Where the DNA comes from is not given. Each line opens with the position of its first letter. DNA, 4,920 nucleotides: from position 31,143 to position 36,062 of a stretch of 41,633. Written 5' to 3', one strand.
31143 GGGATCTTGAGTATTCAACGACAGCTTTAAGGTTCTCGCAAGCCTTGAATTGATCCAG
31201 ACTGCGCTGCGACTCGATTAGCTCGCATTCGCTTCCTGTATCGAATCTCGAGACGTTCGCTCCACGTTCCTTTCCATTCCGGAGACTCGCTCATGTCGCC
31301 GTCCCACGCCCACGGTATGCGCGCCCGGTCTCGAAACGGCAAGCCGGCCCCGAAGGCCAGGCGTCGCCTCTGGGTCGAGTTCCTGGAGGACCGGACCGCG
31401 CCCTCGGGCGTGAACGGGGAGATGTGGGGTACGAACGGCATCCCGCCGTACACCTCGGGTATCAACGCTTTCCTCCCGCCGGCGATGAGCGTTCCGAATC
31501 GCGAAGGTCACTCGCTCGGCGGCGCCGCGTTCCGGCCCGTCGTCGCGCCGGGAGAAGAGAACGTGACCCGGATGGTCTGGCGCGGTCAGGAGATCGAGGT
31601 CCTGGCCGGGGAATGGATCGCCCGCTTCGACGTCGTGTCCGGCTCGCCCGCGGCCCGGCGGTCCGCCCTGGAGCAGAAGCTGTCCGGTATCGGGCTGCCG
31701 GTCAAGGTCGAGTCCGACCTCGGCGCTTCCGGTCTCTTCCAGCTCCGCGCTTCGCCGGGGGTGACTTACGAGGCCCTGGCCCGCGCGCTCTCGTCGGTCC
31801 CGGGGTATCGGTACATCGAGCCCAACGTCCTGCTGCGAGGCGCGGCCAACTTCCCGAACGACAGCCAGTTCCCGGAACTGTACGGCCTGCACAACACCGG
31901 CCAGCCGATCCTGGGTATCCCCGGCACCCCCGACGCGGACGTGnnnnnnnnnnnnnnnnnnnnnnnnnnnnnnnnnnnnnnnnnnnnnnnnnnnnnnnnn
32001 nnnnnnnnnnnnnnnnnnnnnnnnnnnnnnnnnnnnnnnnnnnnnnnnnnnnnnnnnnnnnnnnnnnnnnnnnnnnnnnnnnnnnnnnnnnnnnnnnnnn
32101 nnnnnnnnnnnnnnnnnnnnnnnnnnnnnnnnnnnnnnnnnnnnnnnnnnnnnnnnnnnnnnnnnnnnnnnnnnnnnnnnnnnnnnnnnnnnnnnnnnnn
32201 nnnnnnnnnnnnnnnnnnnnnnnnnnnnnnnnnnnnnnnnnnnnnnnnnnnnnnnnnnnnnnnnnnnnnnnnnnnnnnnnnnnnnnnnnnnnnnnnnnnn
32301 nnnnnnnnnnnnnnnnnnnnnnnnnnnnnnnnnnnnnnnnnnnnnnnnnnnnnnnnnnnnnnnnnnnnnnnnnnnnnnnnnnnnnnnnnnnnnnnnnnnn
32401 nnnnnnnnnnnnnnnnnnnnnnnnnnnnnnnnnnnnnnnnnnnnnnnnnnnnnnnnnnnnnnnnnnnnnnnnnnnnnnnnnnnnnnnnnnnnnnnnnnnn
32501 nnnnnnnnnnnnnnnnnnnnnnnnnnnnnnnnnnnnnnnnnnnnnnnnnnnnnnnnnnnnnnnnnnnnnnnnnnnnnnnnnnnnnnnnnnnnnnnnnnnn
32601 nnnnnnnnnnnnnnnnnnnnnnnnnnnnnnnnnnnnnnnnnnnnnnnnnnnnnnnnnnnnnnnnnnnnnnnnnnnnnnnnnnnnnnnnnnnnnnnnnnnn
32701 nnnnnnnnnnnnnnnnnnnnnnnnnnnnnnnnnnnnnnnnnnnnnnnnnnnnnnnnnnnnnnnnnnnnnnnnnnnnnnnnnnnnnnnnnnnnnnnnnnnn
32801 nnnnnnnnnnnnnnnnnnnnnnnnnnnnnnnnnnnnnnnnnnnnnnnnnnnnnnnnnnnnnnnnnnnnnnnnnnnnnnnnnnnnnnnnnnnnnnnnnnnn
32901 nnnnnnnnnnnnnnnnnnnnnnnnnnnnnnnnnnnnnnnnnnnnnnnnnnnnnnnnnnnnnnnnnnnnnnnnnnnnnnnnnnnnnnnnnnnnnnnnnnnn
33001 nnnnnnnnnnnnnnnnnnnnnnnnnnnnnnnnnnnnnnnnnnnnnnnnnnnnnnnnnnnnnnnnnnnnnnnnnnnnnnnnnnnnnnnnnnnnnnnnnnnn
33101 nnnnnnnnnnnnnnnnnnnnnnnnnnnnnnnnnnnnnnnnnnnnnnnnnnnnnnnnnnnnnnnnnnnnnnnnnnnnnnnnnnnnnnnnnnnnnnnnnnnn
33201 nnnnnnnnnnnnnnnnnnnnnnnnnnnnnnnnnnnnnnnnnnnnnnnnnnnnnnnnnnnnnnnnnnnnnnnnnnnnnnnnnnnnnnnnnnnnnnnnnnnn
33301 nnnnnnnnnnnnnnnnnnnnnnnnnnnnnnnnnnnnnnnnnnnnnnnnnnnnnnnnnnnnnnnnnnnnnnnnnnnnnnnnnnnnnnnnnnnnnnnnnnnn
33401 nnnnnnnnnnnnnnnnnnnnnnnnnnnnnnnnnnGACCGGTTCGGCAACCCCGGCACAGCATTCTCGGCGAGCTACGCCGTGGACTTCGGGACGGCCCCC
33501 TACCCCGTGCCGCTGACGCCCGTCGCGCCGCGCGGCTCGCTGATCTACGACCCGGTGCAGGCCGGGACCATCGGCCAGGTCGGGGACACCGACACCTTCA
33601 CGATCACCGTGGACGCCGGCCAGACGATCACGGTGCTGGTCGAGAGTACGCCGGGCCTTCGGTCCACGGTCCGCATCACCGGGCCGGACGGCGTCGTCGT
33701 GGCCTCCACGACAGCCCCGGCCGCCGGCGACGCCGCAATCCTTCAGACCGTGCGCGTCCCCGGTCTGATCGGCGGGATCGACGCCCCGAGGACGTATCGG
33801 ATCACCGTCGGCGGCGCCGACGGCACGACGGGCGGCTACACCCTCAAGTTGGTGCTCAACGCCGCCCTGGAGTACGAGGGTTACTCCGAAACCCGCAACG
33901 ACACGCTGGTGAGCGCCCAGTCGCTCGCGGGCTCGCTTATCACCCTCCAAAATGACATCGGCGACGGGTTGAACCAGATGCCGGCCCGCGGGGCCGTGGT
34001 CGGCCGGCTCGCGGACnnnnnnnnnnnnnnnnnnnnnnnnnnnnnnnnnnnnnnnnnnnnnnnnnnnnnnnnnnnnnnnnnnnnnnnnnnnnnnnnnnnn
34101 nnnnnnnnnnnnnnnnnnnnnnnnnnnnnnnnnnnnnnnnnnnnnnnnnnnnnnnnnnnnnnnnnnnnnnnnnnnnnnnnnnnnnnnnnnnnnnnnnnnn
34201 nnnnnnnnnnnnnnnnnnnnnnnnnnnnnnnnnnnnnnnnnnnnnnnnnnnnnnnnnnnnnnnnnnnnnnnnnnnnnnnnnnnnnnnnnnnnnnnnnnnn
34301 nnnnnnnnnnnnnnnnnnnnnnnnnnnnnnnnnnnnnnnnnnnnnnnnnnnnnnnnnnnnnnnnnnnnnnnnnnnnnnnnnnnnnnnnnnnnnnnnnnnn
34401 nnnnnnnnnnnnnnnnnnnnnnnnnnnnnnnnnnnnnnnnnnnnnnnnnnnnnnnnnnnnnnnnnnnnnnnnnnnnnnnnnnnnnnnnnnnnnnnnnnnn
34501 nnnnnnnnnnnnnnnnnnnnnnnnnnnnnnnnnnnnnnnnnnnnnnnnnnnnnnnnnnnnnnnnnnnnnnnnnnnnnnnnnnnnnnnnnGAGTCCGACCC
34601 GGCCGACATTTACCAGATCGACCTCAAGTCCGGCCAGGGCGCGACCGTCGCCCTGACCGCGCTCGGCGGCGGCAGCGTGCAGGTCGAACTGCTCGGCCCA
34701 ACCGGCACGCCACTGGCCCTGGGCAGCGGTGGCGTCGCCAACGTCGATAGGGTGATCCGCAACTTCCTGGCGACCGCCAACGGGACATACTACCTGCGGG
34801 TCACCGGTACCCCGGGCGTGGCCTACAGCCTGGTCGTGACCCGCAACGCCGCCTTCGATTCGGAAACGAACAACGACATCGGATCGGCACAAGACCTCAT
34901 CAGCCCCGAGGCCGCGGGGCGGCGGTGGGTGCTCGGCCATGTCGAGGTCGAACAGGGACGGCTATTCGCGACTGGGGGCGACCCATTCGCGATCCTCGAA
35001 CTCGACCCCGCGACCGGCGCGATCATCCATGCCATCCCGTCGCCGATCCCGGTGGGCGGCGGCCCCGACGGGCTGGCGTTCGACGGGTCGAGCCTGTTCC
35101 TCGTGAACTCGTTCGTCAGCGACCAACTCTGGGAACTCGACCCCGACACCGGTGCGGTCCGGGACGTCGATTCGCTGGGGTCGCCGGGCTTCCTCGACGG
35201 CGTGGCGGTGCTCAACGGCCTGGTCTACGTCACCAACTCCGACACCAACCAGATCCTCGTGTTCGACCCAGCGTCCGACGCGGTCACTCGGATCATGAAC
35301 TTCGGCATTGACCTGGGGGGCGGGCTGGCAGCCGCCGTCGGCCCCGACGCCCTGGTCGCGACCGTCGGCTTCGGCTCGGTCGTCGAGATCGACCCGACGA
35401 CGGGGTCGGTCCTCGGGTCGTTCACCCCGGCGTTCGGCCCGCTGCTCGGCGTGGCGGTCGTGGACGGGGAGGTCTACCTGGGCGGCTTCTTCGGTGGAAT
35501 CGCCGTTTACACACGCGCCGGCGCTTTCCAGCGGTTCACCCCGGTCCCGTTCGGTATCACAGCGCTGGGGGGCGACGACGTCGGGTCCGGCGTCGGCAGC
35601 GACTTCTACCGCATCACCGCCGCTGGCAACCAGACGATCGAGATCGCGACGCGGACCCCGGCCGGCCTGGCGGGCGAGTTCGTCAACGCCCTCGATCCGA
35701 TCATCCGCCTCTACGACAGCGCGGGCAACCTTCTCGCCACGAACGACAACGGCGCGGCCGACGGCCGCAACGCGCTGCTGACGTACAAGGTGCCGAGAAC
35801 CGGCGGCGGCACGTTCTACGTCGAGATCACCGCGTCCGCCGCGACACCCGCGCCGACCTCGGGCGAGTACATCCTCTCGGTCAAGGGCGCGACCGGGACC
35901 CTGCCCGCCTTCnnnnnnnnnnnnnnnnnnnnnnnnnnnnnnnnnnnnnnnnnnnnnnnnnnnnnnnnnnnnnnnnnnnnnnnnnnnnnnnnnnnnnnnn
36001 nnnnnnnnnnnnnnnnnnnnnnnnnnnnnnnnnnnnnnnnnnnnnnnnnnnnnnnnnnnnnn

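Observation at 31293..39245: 2650-aa subtilase whose post-catalytic region is a duplicated three-part module series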

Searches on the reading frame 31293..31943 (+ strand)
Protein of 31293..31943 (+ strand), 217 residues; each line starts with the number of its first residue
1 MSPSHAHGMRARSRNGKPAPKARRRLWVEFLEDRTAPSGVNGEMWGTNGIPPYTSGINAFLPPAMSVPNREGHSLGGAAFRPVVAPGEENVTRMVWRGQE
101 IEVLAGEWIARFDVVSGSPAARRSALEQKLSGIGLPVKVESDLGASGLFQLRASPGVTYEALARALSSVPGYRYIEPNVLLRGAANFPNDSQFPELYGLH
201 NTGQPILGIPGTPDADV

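Call 10: search_protein_families(library=pfam, proteins=[window:31293-31943:+], max_evalue=1)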
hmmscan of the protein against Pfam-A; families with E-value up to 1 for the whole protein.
window:31293-31943:+ (217 aa): 1 family
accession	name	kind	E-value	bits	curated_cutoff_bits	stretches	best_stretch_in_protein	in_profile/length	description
PF06006.17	DUF905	-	0.073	13.5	22.3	1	77-112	30-62/70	Bacterial protein of unknown function (DUF905)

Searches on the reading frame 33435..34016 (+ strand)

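Call 10: search_protein_families(library=pfam, proteins=[window:33435-34016:+], max_evalue=1)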
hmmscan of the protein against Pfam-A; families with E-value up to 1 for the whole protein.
window:33435-34016:+ (194 aa): 1 family
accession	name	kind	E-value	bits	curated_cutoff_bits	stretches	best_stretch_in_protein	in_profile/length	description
PF04151.21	PPC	-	0.008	17.5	25.9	1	51-124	1-67/70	Bacterial pre-peptidase C-terminal domain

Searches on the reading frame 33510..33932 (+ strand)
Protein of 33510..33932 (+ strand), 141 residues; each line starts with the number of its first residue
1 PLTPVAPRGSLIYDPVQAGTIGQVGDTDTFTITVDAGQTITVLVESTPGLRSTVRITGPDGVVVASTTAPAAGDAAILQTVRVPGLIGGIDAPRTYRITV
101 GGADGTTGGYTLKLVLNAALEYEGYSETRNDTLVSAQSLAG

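Call 70: search_protein_representatives(protein=window:33510-33932:+)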
Query: 141 residues. Proteins with E-value up to 0.001 (for the whole library): 1366; up to 1e-10: 745; up to 1e-30: 106. The best 150 are listed.
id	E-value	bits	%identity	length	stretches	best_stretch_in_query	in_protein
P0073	3.0e-117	403.0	43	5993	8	1-141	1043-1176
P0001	1.3e-99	345.9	62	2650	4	1-141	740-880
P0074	2.3e-79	280.4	39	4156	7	1-139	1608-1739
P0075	5.5e-78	275.9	39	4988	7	1-139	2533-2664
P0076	6.3e-76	269.3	41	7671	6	1-140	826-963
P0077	4.5e-68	243.8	47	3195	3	1-139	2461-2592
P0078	2.3e-67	241.5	39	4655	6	1-139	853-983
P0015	1.2e-62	226.3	48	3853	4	2-140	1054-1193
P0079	2.9e-61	221.8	45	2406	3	1-139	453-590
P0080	4.2e-57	208.3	40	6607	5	1-139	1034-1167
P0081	2.0e-56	206.1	36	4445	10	2-139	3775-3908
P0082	5.9e-56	204.6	43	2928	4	5-139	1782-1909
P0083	2.9e-55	202.4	39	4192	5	1-140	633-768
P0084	3.0e-55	202.3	45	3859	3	1-139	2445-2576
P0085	4.5e-54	198.5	37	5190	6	5-139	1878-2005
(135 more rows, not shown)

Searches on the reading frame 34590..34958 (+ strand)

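Call 10: search_protein_families(library=pfam, proteins=[window:34590-34958:+], max_evalue=1)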
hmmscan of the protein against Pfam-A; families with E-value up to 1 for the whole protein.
window:34590-34958:+ (123 aa): 1 family
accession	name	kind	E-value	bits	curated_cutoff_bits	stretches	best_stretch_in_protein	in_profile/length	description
PF04151.21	PPC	-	1.1e-05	26.7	25.9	1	6-73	3-70/70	Bacterial pre-peptidase C-terminal domain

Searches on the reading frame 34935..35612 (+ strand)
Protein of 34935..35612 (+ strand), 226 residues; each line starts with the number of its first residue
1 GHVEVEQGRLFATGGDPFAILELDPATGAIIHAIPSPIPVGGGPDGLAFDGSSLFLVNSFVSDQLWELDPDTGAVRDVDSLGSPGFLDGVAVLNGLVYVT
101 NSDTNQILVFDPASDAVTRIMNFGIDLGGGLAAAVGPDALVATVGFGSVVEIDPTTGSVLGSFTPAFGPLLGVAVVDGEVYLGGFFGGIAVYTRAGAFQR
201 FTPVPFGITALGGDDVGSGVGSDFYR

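Call 10: search_protein_families(library=pfam, proteins=[window:34935-35612:+], max_evalue=1)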
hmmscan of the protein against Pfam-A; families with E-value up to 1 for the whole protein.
window:34935-35612:+ (226 aa): 6 families
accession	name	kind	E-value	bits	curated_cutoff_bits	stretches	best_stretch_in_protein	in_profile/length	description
PF13360.13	PQQ_2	-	2.2e-06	28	27.6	2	22-112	7-90/233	Outer membrane protein assembly factor BamB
PF03413.25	PepSY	-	0.00087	20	24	0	150-162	45-59/60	Peptidase propeptide and YPEB domain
PF21959.2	DUF6923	-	0.003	17.8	27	1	48-124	93-171/234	Repeat of unknown function (DUF6923)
PF01436.27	NHL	-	0.0093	16.4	20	1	89-110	6-28/28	NHL repeat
PF05096.18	Glu_cyclase_2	-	0.019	14.9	22.3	1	46-158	43-153/249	Glutamine cyclotransferase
PF13415.12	Kelch_3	-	0.061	14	22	0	62-84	17-39/48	Galactose oxidase, central domain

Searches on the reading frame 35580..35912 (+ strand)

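Call 10: search_protein_families(library=pfam, proteins=[window:35580-35912:+], max_evalue=1)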
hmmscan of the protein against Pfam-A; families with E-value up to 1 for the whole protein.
window:35580-35912:+ (111 aa): 2 families
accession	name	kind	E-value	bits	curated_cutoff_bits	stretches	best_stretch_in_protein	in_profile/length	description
PF04151.21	PPC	-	1.1e-07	33.1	25.9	1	7-84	2-69/70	Bacterial pre-peptidase C-terminal domain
PF23623.1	GBD_IRG7_N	-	0.12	13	27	1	37-86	35-81/95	IRG7 N-terminal galactose binding domain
